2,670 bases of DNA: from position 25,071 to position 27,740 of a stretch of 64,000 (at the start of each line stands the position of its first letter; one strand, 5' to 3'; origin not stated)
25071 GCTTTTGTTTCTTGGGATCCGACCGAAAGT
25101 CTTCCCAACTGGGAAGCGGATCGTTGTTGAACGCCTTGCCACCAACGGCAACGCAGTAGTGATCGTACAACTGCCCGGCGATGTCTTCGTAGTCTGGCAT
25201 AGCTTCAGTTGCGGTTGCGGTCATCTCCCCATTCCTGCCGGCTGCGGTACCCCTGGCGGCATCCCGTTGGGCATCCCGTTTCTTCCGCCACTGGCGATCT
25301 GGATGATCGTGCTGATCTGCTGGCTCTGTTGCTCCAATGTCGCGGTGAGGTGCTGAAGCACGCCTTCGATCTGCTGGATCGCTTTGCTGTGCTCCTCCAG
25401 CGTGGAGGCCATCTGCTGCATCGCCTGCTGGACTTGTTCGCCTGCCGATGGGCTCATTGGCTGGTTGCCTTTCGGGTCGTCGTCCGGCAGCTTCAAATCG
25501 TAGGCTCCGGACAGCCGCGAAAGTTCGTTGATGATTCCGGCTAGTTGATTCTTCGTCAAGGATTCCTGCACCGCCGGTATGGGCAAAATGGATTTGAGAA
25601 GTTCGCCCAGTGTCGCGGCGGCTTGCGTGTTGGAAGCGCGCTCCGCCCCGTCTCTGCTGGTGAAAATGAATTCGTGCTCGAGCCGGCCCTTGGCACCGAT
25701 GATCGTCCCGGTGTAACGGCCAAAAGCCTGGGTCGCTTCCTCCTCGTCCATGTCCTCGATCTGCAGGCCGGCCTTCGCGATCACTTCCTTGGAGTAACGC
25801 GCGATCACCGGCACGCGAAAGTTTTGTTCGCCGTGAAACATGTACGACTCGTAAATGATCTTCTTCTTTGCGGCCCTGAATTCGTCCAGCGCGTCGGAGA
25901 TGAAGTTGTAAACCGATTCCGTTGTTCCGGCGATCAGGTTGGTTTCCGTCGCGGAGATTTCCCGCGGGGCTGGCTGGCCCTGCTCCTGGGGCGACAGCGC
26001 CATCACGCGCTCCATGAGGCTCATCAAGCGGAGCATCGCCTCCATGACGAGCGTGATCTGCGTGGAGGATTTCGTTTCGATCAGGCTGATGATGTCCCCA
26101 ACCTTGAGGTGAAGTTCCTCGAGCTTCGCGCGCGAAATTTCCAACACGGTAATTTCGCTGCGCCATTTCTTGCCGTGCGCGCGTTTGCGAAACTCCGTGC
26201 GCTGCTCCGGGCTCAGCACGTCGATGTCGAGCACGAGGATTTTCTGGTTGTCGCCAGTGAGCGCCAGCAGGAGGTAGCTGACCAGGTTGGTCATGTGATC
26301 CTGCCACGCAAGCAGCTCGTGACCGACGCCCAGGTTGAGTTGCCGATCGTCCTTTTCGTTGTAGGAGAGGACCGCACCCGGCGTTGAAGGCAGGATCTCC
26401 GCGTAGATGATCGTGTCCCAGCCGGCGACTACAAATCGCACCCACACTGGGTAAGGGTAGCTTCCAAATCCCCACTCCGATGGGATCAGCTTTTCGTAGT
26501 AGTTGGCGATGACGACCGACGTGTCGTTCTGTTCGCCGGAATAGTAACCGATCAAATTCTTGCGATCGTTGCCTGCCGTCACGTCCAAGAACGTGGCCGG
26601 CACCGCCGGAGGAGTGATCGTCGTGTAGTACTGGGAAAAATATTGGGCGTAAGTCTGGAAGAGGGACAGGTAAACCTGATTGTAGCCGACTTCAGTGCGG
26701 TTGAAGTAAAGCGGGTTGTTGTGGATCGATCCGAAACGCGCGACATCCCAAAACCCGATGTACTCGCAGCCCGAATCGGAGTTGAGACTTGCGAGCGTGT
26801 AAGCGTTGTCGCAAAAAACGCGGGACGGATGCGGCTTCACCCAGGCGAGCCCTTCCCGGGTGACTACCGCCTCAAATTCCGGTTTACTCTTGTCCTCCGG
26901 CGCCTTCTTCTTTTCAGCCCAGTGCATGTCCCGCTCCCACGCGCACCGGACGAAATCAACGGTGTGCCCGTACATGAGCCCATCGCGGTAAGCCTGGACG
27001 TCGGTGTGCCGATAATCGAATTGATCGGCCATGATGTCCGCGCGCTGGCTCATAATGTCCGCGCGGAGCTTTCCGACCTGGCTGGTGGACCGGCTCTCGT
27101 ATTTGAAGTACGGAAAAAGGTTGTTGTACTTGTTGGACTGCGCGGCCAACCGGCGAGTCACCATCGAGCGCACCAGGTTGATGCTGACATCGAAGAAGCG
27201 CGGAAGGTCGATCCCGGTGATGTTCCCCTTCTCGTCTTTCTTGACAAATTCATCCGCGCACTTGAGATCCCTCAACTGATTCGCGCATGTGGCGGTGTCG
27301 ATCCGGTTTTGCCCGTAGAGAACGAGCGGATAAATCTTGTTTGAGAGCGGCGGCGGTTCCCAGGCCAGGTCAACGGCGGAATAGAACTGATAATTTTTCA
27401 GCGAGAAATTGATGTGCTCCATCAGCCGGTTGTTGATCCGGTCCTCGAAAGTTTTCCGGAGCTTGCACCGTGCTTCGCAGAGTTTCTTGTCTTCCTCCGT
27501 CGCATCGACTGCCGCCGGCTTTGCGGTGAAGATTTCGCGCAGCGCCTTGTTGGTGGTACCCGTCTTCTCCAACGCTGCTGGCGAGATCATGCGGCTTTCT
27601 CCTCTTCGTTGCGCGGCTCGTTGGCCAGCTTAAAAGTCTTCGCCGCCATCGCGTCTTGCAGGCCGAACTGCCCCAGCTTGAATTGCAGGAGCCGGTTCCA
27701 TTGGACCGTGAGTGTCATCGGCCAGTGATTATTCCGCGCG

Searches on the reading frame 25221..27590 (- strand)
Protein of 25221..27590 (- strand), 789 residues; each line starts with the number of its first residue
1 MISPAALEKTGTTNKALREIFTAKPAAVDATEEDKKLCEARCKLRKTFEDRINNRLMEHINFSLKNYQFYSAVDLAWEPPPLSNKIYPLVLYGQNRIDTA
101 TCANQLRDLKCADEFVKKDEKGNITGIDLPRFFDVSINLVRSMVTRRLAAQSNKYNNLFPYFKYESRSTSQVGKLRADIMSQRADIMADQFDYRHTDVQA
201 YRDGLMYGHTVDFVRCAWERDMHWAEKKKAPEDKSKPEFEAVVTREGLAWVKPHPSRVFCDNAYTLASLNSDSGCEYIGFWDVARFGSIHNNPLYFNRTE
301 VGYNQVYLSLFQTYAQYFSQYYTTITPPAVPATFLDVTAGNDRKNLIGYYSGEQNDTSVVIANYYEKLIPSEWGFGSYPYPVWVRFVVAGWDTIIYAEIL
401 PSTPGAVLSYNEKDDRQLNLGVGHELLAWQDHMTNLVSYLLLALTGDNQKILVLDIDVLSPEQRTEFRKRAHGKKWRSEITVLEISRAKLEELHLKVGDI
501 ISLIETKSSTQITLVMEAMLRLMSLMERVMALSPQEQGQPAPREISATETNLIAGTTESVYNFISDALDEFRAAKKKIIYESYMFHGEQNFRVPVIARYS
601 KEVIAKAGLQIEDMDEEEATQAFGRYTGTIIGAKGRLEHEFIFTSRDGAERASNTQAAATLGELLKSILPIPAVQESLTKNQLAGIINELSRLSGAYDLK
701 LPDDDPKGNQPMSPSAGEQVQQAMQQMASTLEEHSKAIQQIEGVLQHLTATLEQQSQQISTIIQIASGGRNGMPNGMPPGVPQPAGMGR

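Call 9: search_protein_families(library=phrogs, proteins=[window:25221-27590:-], max_evalue=0.001)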
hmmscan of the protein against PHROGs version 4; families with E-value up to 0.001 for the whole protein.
window:25221-27590:- (789 aa): 0 families

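Call 17: find_encoding_contigs(protein=window:25221-27590:-, flank=10000, max_places=1)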
Protein window:25221-27590:- (789 aa): 13 contigs read that carry it; 1 place shown.
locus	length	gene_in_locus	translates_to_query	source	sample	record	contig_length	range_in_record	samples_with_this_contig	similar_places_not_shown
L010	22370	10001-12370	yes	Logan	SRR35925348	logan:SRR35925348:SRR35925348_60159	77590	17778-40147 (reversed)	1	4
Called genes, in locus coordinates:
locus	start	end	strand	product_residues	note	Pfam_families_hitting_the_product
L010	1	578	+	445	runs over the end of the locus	-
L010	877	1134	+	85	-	-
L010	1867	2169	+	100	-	-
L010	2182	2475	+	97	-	-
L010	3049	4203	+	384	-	PF12705:PDDEXK_1 (faint), PF10926:DUF2800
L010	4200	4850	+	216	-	-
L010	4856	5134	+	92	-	-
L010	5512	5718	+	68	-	-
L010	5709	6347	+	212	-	-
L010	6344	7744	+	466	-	PF00772:DnaB, PF03796:DnaB_C, PF13481:AAA_25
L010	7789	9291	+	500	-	PF03237:Terminase_6N, PF04466:Terminase_3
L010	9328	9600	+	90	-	-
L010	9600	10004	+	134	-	-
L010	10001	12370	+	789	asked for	-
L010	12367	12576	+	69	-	-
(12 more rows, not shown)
